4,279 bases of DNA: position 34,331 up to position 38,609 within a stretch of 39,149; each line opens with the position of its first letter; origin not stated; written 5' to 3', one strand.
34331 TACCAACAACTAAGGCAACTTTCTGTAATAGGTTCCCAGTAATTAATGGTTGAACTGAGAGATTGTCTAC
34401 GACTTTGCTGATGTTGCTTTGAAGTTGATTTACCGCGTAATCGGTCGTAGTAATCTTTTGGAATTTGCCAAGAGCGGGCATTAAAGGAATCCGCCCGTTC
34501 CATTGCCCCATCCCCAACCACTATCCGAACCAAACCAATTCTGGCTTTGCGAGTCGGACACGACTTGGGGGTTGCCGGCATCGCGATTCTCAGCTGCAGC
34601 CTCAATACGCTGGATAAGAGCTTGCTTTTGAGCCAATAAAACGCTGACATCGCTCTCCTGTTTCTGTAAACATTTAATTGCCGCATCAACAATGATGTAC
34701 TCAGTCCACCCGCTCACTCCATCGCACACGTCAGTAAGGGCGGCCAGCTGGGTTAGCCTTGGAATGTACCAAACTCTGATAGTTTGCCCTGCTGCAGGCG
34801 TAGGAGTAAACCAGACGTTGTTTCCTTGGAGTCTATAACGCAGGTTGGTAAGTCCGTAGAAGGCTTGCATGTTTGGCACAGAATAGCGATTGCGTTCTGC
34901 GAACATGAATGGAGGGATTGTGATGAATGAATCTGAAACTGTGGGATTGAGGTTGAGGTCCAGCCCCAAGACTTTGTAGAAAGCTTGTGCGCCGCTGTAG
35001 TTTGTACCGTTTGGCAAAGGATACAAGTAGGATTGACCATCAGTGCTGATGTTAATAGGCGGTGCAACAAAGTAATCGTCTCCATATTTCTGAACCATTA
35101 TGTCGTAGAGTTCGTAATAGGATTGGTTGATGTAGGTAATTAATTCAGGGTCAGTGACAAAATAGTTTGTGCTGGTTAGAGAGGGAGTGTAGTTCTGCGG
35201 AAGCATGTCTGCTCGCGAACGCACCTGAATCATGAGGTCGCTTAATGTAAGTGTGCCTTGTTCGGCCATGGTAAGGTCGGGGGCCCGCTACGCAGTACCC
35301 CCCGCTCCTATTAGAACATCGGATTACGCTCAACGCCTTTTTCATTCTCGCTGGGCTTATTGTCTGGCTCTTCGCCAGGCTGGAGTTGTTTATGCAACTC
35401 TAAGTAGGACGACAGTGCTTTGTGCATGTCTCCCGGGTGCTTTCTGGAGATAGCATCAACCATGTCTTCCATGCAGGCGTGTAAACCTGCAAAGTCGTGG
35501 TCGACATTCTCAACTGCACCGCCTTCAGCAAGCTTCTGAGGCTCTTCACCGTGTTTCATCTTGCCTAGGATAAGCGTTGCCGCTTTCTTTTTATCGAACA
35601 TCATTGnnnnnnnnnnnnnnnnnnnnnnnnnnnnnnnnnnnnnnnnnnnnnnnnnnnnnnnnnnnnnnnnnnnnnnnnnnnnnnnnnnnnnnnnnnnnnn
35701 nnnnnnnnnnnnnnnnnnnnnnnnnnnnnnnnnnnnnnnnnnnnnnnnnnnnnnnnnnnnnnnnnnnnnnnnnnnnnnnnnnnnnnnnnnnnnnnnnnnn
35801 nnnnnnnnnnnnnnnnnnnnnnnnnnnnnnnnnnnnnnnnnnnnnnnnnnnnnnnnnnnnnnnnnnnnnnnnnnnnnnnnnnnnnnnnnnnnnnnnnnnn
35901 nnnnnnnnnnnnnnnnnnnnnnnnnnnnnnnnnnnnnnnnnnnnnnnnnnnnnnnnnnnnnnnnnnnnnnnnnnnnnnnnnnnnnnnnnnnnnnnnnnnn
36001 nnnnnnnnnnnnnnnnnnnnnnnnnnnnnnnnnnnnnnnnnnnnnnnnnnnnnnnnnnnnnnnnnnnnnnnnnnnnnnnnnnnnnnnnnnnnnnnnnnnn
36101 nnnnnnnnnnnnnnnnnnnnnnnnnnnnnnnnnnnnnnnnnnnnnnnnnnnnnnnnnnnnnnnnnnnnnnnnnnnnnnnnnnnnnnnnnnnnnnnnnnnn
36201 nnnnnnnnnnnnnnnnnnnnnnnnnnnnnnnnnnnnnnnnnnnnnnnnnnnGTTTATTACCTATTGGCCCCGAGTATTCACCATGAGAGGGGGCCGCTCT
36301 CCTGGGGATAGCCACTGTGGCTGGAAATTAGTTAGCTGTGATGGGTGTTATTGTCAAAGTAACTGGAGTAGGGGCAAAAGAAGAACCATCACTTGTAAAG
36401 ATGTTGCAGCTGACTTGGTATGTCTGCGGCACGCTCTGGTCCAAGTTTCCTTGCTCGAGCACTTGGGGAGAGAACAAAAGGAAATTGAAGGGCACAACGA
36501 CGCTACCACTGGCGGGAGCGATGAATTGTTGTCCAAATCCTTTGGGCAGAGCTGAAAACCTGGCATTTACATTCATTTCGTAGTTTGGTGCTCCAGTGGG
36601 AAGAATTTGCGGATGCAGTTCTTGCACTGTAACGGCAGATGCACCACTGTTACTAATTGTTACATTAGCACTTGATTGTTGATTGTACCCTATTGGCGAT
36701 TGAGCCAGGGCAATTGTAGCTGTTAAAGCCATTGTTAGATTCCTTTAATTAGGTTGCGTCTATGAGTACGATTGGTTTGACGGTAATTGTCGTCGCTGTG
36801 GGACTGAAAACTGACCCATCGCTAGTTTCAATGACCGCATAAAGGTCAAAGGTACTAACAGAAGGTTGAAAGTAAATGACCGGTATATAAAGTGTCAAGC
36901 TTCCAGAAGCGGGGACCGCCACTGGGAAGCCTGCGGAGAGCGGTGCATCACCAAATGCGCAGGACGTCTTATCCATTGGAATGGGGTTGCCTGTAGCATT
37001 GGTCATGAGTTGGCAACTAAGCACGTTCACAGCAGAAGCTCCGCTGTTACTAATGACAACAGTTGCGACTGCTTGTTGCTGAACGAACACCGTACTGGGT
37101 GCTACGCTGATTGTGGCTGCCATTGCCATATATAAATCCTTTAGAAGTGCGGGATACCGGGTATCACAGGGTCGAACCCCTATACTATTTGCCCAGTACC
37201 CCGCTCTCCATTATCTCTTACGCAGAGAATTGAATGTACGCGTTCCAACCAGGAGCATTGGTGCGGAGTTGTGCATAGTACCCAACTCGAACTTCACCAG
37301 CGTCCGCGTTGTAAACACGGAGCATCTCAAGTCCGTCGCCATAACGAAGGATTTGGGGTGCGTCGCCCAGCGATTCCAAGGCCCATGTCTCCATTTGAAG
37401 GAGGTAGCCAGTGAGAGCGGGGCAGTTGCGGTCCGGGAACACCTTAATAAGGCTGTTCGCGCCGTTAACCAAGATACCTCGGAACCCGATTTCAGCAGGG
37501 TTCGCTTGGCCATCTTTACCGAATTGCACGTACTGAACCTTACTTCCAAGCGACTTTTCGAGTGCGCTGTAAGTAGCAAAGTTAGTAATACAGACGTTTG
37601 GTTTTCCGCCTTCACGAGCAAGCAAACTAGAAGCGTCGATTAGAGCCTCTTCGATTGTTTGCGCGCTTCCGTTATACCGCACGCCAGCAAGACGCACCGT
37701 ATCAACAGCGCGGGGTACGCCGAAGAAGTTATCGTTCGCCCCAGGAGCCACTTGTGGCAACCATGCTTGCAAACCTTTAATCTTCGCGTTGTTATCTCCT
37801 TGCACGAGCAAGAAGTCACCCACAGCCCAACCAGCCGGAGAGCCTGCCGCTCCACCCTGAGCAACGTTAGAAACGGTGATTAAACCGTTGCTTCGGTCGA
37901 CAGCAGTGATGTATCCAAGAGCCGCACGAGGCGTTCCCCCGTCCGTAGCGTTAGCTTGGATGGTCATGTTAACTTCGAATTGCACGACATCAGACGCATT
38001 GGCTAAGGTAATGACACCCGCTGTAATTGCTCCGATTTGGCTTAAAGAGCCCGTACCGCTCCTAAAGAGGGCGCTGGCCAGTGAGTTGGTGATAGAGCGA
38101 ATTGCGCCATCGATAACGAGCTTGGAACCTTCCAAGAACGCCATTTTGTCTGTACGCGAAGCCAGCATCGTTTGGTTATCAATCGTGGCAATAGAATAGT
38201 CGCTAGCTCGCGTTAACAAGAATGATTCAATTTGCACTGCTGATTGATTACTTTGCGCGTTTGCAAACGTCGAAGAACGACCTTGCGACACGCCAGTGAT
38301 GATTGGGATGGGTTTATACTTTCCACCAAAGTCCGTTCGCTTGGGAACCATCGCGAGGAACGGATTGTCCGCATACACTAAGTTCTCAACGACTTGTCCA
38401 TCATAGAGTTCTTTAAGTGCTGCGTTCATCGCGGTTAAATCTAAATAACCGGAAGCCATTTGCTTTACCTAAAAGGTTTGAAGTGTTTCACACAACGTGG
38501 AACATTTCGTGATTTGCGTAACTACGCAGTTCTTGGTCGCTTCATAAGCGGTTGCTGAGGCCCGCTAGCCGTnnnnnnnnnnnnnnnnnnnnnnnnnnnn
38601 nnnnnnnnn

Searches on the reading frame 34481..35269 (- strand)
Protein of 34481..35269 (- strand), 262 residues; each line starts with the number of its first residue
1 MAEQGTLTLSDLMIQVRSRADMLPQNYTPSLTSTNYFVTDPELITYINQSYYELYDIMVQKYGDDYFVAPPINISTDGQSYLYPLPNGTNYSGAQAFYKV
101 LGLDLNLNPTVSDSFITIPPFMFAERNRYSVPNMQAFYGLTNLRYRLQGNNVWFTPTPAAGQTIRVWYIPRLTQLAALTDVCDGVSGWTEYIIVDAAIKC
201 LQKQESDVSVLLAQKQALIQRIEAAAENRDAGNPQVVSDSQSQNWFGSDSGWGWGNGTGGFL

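Call 109: search_protein_families(library=pfam, proteins=[window:34481-35269:-], max_evalue=0.01)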
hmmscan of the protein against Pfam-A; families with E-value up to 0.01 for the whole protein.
window:34481-35269:- (262 aa): 1 family
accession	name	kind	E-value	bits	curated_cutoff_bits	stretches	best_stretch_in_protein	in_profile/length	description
PF24175.2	SU10_adaptor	-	3.8e-08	34.5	27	1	8-234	2-190/194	SU10 adaptor protein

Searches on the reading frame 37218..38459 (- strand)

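Call 109: search_protein_families(library=pfam, proteins=[window:37218-38459:-], max_evalue=0.01)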
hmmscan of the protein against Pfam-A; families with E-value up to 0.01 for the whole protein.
window:37218-38459:- (413 aa): 1 family
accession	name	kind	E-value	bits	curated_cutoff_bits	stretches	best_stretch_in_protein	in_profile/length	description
PF17236.8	SU10_MCP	-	0.00073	19.6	24.1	1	223-364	136-252/292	SU10 major capsid protein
